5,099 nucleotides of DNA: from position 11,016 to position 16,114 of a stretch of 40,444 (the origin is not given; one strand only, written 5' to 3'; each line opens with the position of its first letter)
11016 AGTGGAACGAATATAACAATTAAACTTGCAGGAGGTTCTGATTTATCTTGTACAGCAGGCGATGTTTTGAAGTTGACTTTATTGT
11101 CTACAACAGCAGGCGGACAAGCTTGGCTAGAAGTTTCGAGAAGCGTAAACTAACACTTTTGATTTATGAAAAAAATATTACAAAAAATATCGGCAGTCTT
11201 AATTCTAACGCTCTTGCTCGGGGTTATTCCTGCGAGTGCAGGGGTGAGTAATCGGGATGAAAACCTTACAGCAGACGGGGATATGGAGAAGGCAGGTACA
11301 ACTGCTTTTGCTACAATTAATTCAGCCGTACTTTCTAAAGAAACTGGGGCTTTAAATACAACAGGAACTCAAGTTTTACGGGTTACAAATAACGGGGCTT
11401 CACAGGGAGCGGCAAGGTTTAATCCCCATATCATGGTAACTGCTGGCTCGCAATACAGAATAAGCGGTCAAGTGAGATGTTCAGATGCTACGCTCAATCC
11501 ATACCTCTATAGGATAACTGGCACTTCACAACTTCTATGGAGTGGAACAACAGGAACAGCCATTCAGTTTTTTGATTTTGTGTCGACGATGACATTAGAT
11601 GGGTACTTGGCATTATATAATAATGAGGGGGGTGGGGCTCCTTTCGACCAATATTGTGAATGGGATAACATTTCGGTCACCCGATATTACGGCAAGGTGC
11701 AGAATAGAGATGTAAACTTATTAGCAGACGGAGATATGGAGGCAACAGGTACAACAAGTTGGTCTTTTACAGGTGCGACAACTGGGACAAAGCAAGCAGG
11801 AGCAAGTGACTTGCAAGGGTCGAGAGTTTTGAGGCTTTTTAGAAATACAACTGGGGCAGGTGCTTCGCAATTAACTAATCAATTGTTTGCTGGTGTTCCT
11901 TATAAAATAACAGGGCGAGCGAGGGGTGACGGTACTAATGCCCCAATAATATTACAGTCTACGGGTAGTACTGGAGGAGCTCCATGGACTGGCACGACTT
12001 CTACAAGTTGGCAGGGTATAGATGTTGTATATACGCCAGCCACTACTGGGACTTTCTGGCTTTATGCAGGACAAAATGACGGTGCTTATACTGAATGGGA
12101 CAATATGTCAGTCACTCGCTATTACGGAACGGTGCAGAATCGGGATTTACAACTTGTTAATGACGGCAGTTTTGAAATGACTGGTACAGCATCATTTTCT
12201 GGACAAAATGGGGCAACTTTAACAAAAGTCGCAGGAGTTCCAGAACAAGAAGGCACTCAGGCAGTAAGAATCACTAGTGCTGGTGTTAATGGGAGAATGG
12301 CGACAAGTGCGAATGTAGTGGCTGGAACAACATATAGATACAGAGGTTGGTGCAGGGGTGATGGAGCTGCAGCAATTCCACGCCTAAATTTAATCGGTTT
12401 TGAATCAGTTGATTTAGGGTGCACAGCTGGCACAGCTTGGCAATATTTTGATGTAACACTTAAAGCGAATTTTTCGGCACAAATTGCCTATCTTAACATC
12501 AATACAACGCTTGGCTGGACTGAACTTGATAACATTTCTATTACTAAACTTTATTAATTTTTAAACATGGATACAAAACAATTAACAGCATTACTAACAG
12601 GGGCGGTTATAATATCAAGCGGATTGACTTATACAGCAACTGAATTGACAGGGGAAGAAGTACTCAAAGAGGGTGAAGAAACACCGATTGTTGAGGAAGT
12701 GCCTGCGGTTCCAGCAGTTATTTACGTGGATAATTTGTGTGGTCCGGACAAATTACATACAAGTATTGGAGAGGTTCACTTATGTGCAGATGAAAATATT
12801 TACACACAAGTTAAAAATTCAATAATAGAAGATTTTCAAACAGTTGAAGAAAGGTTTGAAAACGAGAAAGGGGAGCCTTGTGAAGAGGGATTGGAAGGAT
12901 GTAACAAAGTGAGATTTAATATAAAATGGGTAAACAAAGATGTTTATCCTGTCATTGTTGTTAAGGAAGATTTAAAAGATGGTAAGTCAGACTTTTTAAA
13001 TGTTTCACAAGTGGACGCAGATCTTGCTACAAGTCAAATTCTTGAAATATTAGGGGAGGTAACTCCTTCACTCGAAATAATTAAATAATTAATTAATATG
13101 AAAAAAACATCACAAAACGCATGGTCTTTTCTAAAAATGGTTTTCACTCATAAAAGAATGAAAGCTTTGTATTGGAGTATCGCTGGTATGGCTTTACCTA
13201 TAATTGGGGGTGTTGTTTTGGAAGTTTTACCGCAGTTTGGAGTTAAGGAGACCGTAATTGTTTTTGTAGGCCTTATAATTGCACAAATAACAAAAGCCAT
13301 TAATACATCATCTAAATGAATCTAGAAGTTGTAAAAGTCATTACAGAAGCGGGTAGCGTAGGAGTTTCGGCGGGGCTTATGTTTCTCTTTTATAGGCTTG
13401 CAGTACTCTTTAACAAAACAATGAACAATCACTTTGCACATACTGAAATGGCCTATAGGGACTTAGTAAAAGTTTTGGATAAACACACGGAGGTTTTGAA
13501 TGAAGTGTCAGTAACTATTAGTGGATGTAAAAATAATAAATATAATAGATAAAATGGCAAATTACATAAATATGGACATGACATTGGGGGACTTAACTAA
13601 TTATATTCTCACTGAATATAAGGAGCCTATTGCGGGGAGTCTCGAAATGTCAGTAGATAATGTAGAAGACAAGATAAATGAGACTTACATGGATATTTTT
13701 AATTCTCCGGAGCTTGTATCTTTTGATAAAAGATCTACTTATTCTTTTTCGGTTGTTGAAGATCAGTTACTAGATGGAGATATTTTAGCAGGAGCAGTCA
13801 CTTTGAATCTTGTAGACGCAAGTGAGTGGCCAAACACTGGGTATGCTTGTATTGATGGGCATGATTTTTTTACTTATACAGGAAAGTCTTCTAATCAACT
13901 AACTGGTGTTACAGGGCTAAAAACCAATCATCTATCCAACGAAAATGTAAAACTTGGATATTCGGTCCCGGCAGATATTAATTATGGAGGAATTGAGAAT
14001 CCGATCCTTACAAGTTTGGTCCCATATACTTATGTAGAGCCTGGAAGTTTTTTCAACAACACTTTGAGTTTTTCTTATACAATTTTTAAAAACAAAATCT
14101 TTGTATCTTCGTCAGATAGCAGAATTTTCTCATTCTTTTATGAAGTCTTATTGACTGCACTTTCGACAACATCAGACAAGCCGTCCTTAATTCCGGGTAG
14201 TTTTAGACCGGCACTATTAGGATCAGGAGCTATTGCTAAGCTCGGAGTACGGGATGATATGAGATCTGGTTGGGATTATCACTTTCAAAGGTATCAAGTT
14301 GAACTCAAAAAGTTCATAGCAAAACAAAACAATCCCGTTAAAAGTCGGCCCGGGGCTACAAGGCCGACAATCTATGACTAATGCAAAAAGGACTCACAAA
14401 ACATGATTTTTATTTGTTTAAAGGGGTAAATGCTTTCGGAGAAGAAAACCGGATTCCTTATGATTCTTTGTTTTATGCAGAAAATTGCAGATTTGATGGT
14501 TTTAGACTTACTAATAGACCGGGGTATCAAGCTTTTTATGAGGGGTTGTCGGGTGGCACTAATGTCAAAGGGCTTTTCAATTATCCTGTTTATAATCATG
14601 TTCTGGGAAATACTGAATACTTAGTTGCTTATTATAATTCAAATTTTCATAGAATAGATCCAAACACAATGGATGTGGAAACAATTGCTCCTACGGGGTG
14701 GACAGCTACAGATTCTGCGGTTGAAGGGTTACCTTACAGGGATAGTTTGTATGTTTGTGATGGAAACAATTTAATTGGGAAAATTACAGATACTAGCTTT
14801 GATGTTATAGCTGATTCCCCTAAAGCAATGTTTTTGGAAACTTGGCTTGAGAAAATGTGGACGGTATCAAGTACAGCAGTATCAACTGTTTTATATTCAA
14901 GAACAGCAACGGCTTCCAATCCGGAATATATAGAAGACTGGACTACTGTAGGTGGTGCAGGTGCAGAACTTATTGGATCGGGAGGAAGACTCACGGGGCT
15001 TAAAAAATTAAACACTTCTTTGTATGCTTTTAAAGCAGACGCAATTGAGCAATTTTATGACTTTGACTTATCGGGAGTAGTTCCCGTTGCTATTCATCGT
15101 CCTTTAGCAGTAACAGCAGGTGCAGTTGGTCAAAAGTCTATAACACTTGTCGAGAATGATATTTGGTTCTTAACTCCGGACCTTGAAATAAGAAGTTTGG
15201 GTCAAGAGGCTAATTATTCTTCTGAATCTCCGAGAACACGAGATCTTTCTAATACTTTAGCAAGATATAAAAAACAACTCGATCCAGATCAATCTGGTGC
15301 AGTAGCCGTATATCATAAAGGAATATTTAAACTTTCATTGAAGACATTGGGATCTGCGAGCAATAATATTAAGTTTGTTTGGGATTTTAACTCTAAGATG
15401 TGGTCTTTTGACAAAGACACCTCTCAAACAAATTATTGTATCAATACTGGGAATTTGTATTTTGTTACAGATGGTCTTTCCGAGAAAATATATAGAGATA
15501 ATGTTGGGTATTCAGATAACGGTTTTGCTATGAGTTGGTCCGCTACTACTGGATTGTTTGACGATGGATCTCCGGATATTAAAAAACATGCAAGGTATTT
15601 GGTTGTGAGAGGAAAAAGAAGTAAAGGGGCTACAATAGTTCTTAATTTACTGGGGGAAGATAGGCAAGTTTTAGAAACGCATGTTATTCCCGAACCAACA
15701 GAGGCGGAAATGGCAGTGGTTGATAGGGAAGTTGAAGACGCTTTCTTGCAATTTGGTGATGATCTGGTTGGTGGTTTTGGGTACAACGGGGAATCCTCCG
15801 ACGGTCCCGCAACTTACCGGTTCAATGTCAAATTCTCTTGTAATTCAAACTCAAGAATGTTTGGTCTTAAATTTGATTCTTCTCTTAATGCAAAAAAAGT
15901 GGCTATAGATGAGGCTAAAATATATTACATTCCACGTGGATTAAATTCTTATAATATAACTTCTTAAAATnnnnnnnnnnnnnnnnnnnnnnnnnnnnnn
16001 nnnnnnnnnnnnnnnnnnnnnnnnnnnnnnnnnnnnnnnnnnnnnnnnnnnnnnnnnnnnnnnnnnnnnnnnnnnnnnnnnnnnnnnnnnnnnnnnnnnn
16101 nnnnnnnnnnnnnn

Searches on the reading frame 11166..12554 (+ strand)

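Call 5: search_protein_families(library=phrogs, proteins=[window:11166-12554:+], max_evalue=0.001)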
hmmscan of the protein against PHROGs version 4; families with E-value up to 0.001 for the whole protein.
window:11166-12554:+ (463 aa): 0 families

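Call 8: search_protein_families(library=pfam, proteins=[window:11166-12554:+], max_evalue=0.01)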
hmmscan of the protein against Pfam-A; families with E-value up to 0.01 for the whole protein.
window:11166-12554:+ (463 aa): 2 families
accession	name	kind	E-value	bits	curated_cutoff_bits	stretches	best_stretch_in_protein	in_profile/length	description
PF02018.23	CBM_4_9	-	6.8e-11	43.1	25.9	1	330-401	3-76/136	Carbohydrate binding domain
PF13681.11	PilX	-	0.0085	17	27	1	199-266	18-86/89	Type IV pilus assembly protein PilX C-term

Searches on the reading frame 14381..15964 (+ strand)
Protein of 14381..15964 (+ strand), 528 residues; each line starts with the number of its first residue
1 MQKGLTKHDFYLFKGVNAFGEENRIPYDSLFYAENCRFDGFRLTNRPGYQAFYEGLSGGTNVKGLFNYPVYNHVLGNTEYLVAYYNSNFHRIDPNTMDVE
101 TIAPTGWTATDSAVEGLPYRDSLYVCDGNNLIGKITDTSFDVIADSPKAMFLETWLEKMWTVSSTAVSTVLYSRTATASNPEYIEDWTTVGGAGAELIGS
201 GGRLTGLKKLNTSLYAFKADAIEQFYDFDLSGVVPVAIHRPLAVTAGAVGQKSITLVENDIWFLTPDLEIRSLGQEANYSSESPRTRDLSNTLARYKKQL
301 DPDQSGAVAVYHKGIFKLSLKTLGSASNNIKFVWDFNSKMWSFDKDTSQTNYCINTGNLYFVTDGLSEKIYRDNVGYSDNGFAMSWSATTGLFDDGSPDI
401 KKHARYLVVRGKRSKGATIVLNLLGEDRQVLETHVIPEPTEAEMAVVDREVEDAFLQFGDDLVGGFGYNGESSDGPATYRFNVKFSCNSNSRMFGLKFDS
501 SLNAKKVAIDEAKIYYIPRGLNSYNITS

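Call 5: search_protein_families(library=phrogs, proteins=[window:14381-15964:+], max_evalue=0.001)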
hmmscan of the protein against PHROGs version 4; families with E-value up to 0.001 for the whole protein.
window:14381-15964:+ (528 aa): 0 families

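Call 8: search_protein_families(library=pfam, proteins=[window:14381-15964:+], max_evalue=0.01)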
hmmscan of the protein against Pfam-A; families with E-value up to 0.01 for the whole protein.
window:14381-15964:+ (528 aa): 0 families

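Call 102: search_dna_similar(query=window:14381-15964:+, collection=phages, mode=protein, max_rows=15, max_evalue=0.01)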
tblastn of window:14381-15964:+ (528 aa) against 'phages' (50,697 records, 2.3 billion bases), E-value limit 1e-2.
Records with a match: 1; places in all: 1; records where one place covers at least 80% of the query: 0.
Best place of each record, by identity: <60% 1.
By first word of the organism name: Caudoviricetes 1.
By host as written in the record: - 1.
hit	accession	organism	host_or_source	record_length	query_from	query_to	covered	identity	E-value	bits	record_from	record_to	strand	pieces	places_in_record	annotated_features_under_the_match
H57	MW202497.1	Caudoviricetes sp.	Manatee Spring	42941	203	402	38%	29.8%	3e-5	53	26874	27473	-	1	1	phage stabilization protein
